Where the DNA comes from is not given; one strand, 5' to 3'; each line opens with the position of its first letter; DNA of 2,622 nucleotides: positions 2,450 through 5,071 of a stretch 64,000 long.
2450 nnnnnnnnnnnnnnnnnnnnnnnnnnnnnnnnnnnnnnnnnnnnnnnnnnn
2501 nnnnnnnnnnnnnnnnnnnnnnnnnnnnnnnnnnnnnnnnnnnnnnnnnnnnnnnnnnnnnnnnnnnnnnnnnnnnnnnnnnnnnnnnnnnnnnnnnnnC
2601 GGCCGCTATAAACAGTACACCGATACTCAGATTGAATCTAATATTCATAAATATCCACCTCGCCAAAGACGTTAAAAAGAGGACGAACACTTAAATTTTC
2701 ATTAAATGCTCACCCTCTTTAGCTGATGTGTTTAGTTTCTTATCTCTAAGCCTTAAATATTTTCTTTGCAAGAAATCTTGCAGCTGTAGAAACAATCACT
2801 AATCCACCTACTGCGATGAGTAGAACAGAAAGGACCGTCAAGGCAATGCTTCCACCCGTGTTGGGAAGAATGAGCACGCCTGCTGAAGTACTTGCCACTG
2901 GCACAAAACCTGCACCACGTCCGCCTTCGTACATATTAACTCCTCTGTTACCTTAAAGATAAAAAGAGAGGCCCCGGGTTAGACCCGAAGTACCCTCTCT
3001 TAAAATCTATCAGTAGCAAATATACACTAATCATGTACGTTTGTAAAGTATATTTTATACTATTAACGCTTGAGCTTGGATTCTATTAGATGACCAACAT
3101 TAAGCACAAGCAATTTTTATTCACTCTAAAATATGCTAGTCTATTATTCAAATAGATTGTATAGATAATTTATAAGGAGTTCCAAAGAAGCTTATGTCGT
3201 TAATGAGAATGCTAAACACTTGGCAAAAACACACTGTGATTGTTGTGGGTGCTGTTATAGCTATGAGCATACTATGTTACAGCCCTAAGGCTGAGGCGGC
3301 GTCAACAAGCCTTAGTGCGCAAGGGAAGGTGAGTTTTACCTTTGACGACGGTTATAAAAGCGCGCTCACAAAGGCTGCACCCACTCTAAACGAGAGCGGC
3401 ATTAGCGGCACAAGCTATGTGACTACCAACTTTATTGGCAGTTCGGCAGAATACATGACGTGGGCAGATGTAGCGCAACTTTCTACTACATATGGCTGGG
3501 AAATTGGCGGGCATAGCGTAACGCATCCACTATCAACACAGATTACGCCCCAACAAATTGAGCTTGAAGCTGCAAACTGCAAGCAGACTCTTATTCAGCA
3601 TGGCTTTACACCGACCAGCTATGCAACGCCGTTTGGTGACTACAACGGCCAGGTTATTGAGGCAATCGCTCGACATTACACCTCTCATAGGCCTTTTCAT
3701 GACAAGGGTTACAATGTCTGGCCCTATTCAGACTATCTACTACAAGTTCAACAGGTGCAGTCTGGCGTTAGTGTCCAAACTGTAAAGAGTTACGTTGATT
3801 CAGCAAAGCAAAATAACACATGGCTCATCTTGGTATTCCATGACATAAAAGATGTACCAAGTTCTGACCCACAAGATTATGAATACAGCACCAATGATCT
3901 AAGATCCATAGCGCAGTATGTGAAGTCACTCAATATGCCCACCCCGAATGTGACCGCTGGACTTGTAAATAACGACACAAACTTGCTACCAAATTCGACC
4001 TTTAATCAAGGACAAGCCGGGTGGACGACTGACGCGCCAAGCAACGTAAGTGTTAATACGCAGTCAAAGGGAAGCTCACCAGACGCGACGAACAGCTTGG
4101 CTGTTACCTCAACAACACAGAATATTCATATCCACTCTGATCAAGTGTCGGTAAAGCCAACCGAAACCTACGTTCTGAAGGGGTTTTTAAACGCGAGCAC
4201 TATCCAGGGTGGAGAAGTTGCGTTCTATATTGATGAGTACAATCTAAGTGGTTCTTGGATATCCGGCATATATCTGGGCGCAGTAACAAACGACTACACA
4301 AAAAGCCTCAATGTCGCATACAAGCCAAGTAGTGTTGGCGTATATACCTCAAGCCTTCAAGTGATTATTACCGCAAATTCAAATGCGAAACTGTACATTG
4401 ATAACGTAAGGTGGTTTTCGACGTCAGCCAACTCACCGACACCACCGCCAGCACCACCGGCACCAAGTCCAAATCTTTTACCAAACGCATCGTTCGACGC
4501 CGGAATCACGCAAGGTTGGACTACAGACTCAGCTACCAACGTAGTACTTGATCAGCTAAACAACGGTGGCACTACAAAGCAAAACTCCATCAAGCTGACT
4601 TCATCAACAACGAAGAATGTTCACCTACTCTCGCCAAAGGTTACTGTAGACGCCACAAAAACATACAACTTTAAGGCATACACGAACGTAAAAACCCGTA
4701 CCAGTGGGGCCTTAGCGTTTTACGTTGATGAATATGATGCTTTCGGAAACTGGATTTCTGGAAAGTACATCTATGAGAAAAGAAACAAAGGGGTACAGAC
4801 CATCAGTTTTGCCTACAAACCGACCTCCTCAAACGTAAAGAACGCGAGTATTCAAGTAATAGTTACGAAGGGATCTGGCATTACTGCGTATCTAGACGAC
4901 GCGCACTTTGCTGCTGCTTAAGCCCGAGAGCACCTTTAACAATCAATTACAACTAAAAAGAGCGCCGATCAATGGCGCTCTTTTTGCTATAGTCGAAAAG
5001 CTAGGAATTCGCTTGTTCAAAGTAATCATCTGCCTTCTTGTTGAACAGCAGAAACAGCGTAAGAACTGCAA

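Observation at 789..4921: Translationally coupled sortase + processive GT2 synthase, opposite a CBM-bearing deacetylase: a sortase-linked exopolysaccharide module?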

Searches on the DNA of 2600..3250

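Call 34: search_rna_families(source=window, start=2600, end=3250, threshold=evalue, max_evalue=1)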
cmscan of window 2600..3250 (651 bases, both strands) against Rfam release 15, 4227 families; matches with E-value up to 1: 1.
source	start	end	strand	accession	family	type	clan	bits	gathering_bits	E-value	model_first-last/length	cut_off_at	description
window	2956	3008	-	RF04288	mir-9201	Gene; miRNA;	CL00147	17.4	95.5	0.9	1-81/81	no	mir-9201 microRNA precursor family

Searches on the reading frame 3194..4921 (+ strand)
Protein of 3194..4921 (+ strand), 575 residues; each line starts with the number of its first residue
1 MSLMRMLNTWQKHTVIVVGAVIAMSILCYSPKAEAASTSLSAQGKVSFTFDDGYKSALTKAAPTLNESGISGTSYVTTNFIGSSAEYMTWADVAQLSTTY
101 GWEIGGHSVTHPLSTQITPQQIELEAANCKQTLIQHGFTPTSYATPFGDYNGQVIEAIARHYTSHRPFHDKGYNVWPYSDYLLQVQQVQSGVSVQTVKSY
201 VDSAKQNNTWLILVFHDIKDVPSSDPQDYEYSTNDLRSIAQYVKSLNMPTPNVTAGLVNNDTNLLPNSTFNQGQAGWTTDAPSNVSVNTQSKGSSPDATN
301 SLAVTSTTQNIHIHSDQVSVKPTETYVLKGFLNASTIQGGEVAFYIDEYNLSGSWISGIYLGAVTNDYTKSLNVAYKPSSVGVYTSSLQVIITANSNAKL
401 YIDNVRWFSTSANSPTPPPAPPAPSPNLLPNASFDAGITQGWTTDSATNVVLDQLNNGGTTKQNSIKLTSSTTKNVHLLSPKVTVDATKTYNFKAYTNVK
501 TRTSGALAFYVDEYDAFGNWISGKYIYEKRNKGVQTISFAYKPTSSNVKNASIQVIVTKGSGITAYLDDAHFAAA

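Call 4: search_protein_families(library=pfam, proteins=[window:3194-4921:+], max_evalue=0.01)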
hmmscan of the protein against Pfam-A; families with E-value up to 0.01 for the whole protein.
window:3194-4921:+ (575 aa): 1 family
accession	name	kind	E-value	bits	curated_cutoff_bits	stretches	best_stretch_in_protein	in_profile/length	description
PF01522.26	Polysacc_deac_1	-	3.6e-18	66.1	23.1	1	44-160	7-118/124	Polysaccharide deacetylase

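Call 5: search_protein_families(library=ncbifam, proteins=[window:3194-4921:+], max_evalue=0.01)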
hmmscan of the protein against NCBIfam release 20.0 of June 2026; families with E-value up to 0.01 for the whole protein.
window:3194-4921:+ (575 aa): 6 families
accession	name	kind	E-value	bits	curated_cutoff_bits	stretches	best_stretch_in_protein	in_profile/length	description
NF050820.1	PolSacchBiosHfsH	equivalog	2.3e-17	63.5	400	1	43-224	33-216/249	oligosaccharide deacetylase HfsH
TIGR02764.1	spore_ybaN_pdaB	equivalog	2.6e-07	30.6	237.4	1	43-159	5-117/191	polysaccharide deacetylase family sporulation protein PdaB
TIGR02884.1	spore_pdaA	equivalog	4.8e-05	23.2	298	1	43-154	36-144/224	delta-lactam-biosynthetic de-N-acetylase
TIGR03933.1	PIA_icaB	equivalog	0.0012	18.5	248.35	1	46-158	74-199/245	intercellular adhesin biosynthesis polysaccharide N-deacetylase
TIGR04243.1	nodulat_NodB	equivalog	0.0038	16.7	240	1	45-158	3-113/197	chitooligosaccharide deacetylase NodB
TIGR02873.1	spore_ylxY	hypoth_equivalog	0.0041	16.4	391.5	1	92-160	128-197/268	probable sporulation protein, polysaccharide deacetylase family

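Call 39: search_solved_structures(query=window:3194-4921:+, max_evalue=0.01)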
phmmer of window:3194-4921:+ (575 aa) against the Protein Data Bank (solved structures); distinct sequences matched with E-value up to 0.01: 10.
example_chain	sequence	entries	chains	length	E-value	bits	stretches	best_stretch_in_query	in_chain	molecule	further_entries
2cc0_A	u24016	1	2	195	6.7e-06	28.1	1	42-162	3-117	ACETYL-XYLAN ESTERASE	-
8hfa_A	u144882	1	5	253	9.7e-06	27.5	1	43-181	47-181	NodB homology domain-containing protein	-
7y51_A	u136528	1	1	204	5.9e-05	25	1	41-157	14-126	Predicted xylanase/chitin deacetylase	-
6h8l_A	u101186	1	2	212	8.3e-05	24.5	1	43-154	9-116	Peptidoglycan-N-acetylmuramic acid deacetylase PdaC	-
7fbw_A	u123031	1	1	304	8.6e-05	24.4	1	39-157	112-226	Predicted xylanase/chitin deacetylase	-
8he1_A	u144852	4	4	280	0.00011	24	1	40-159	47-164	Chitin deacetylase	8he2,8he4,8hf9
6h8n_A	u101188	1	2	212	0.00053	21.8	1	44-154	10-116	Peptidoglycan-N-acetylmuramic acid deacetylase PdaC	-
1ny1_A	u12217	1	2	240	0.0035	19.1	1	44-130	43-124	Probable polysaccharide deacetylase pdaA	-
1w1a_1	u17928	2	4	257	0.0041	18.9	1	44-130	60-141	PROBABLE POLYSACCHARIDE DEACETYLASE PDAA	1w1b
1w17_A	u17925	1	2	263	0.0043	18.8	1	44-130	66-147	PROBABLE POLYSACCHARIDE DEACETYLASE PDAA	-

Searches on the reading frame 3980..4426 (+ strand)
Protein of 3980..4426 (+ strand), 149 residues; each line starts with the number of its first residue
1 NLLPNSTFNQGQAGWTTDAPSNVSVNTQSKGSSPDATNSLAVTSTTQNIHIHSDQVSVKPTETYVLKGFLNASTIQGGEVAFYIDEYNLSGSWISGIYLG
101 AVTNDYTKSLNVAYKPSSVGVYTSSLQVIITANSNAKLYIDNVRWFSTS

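Call 44: search_protein_families(library=pfam, proteins=[window:3980-4426:+], max_evalue=1)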
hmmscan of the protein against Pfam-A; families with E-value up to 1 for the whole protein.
seq(149 aa): 3 families
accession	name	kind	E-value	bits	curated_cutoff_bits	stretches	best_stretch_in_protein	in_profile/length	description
PF22073.2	Cep192_D4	-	0.069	13.8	35.5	1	107-137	71-102/112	Cep192 domain 4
PF24908.1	Ig_SIBA-E_2nd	-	0.088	13.4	27.8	0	110-141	54-83/117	Integrin beta-like protein A-E, second Ig-like domain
PF18555.7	MobL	-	0.12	11.8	28.5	1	32-65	141-174/383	MobL relaxases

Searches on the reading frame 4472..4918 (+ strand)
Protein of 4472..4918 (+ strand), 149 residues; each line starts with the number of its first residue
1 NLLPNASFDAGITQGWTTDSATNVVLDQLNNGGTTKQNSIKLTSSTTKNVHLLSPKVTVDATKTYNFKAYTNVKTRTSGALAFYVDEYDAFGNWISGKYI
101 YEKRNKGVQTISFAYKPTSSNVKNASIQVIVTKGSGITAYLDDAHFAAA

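Call 44: search_protein_families(library=pfam, proteins=[window:4472-4918:+], max_evalue=1)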
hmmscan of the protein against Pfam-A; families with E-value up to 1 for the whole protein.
seq(149 aa): 2 families
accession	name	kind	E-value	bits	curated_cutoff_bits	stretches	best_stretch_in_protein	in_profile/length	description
PF02018.23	CBM_4_9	-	1.4e-05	25.9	25.9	1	1-131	2-131/136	Carbohydrate binding domain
PF17791.7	MG3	-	0.11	13.2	23.1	1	83-124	17-58/84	Macroglobulin domain MG3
